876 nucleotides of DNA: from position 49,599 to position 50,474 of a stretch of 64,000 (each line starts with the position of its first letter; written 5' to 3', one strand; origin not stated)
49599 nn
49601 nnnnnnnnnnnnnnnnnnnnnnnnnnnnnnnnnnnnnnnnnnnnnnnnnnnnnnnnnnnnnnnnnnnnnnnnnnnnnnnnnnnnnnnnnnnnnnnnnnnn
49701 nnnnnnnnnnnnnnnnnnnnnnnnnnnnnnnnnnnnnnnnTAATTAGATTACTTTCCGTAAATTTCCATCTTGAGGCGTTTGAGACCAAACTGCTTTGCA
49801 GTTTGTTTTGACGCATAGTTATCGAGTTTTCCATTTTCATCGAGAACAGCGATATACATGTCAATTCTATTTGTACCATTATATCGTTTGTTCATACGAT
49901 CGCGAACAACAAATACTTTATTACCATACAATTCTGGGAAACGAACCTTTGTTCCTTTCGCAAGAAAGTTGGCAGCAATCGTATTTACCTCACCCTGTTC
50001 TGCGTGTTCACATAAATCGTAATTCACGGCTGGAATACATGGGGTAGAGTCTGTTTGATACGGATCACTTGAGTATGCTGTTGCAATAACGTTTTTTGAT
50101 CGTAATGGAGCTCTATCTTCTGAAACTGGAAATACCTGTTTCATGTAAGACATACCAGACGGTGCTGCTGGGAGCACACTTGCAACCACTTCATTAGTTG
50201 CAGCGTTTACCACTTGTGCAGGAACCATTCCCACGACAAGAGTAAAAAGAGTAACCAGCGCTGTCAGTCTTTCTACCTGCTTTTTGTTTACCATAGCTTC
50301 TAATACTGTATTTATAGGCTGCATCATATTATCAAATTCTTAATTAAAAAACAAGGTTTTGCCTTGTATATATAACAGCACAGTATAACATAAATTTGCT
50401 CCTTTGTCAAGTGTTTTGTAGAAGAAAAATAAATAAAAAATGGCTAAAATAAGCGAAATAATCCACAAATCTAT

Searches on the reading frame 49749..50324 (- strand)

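Call 18: search_protein_families(library=pfam, proteins=[window:49749-50324:-], max_evalue=10)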
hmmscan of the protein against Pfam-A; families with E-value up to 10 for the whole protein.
window:49749-50324:- (191 aa): 2 families
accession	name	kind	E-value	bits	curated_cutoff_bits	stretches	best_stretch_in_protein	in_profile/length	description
PF10190.14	Tmemb_170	-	0.14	12.9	29.5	1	16-62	36-82/106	Putative transmembrane protein 170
PF25772.1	HEAT_RRP12_N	-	0.15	11.7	27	1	15-51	74-110/275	RRP12-like, N-terminal HEAT repeats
